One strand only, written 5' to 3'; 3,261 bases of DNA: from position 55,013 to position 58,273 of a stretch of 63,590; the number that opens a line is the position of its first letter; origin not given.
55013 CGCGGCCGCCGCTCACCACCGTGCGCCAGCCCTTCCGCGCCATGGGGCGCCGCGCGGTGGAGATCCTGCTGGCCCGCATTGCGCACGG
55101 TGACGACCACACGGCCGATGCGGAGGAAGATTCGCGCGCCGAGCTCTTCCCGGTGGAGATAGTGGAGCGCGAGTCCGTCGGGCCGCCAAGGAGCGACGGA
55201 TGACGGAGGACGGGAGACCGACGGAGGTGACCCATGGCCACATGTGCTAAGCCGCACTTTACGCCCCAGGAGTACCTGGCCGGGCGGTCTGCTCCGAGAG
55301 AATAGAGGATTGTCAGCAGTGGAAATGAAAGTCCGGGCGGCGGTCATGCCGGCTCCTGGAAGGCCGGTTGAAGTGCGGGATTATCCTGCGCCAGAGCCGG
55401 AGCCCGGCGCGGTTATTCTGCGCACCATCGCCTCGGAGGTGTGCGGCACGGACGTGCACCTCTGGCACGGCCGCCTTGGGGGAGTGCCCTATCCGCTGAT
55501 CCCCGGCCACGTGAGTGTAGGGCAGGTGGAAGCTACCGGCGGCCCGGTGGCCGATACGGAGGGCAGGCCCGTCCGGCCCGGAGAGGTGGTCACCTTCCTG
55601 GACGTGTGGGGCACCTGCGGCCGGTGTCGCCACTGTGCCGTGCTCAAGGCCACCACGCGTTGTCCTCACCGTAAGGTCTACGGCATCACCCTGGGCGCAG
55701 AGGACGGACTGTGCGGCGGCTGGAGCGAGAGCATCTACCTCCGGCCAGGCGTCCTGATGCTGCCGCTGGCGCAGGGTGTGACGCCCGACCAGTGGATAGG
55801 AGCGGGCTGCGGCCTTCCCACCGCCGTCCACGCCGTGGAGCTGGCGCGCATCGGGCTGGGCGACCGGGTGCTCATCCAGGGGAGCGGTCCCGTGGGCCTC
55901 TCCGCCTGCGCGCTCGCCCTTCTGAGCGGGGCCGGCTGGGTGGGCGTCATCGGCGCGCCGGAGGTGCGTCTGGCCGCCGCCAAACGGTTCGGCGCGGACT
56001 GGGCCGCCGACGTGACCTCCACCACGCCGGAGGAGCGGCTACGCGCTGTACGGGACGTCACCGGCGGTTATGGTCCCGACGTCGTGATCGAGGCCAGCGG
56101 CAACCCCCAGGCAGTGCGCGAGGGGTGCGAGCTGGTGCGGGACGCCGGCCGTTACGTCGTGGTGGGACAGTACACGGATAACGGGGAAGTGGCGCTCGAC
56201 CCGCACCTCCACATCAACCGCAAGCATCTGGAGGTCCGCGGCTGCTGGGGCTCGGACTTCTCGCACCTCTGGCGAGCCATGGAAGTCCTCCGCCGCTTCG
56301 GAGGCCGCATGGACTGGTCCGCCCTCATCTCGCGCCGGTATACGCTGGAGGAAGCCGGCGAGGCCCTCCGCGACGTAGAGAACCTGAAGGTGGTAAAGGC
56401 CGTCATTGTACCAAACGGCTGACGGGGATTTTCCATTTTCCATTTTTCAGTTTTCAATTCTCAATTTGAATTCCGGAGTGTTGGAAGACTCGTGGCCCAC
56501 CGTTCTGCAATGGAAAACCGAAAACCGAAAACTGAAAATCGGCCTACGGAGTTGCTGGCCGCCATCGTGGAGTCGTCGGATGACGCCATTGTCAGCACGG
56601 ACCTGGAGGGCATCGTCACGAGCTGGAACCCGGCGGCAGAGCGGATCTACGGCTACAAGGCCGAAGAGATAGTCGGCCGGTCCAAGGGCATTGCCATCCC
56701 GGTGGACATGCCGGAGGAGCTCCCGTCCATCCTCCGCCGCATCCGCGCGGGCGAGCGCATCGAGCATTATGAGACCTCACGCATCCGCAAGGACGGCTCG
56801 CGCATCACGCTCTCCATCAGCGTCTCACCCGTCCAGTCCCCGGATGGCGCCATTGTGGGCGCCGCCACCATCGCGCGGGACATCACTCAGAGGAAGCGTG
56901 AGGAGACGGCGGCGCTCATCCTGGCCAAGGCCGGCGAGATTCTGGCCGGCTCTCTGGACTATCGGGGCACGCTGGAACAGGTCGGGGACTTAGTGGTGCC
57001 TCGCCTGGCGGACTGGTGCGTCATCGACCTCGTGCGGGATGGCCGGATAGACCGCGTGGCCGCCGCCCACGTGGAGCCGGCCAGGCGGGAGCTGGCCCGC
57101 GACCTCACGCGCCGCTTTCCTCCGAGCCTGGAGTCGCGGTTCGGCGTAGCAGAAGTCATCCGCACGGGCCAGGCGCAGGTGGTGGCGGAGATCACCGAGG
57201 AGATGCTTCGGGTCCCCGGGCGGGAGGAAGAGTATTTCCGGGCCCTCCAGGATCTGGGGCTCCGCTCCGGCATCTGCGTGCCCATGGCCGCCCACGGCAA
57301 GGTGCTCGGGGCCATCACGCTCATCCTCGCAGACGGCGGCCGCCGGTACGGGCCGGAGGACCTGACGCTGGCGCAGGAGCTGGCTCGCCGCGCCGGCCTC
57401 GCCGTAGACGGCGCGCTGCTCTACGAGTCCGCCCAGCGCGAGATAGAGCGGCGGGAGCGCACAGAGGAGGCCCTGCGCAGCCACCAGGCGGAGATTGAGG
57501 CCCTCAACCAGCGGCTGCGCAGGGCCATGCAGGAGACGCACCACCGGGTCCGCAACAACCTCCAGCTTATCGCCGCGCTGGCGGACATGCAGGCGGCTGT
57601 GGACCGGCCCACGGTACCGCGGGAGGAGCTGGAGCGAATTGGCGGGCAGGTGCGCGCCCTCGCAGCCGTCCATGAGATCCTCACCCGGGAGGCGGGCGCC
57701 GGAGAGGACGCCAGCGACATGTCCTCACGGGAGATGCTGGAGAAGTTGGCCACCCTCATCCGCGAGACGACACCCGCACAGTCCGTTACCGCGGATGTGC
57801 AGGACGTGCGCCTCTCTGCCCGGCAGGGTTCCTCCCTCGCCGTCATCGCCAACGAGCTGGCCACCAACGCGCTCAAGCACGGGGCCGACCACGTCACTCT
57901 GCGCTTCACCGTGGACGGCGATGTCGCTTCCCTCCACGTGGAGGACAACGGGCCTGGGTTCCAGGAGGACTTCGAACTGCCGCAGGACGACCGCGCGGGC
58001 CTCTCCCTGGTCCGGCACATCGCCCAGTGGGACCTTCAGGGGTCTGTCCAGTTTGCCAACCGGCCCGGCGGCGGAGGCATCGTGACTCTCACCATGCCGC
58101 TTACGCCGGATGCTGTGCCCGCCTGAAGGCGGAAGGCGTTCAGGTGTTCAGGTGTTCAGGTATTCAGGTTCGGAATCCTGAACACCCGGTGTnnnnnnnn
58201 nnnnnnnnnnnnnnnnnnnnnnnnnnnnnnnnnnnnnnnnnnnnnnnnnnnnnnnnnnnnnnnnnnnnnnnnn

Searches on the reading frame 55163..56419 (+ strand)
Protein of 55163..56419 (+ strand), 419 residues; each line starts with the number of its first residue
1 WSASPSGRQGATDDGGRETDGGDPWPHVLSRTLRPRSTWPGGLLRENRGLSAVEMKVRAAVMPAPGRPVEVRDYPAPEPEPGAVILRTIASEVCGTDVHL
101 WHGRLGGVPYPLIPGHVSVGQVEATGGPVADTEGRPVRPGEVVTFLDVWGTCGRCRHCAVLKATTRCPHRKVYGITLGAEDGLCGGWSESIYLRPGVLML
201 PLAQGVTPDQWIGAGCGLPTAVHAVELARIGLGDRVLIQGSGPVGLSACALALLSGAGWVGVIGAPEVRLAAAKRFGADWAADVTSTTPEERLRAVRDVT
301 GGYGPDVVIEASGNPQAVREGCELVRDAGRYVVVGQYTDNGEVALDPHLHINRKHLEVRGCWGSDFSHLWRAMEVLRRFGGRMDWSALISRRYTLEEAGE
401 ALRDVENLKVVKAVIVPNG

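Call 36: search_protein_families(library=pfam, proteins=[window:55163-56419:+], max_evalue=0.0001)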
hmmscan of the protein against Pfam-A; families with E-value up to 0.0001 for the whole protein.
window:55163-56419:+ (419 aa): 4 families
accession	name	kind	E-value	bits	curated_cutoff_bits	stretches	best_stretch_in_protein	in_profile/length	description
PF00107.32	ADH_zinc_N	-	6.7e-20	71.8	31.8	1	243-372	1-122/129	Zinc-binding dehydrogenase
PF08240.17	ADH_N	-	1.1e-13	51.8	23.5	1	81-194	2-95/104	Alcohol dehydrogenase GroES-like domain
PF16912.11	Glu_dehyd_C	-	7.3e-10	39.1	34.9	1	235-414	33-208/211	Glucose dehydrogenase C-terminus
PF13602.12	ADH_zinc_N_2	-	3.5e-06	28.4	27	1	277-407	2-125/134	Zinc-binding dehydrogenase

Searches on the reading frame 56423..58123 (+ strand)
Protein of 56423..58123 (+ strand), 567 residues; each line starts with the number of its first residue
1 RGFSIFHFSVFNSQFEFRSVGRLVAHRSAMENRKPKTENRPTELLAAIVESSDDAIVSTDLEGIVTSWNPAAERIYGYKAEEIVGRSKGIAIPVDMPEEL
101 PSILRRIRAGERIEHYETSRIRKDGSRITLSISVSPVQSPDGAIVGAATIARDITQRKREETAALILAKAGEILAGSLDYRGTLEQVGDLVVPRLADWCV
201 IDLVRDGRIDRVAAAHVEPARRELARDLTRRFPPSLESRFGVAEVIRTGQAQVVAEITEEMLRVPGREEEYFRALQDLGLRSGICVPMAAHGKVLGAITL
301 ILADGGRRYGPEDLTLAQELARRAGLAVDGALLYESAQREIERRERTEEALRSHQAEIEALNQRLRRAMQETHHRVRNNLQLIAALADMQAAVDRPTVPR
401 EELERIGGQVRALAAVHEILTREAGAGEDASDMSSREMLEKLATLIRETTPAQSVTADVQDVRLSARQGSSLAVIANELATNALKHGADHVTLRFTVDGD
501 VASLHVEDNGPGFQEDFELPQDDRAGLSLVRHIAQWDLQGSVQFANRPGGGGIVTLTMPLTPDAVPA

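Call 36: search_protein_families(library=pfam, proteins=[window:56423-58123:+], max_evalue=0.0001)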
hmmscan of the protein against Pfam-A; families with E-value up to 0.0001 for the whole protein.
window:56423-58123:+ (567 aa): 12 families
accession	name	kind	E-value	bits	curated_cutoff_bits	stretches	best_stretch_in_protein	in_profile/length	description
PF00989.32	PAS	-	7.8e-20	71.4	22.6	1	44-154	2-113/113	PAS fold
PF13426.13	PAS_9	-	1.7e-16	60.8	27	1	54-156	2-103/103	PAS domain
PF08448.16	PAS_4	-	1.5e-14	54.6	23.1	1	49-159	1-110/110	PAS fold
PF07568.18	HisKA_2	-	3.5e-12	46.7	22.3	1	371-448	1-74/76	Histidine kinase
PF02518.31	HATPase_c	-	3.7e-12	47.1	26.4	1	472-561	6-110/111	Histidine kinase-, DNA gyrase B-, and HSP90-like ATPase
PF01590.32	GAF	-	2.3e-11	44.8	22.4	1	196-328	19-133/133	GAF domain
PF13185.12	GAF_2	-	4.2e-11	43.6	28.6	1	180-329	4-136/136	GAF domain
PF13188.13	PAS_8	-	1e-07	32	21.8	1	43-100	1-55/65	PAS domain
PF08447.18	PAS_3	-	1.6e-07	31.9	25.6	1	66-147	2-85/89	PAS fold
PF07536.20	HWE_HK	-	1.3e-06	29.5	22.8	1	371-437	1-65/83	HWE histidine kinase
PF13581.12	HATPase_c_2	-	2.1e-06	28.2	27.4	1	449-524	8-89/127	Histidine kinase-like ATPase domain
PF03472.21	Autoind_bind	-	1e-05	25.5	23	0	259-309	75-127/149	Autoinducer binding domain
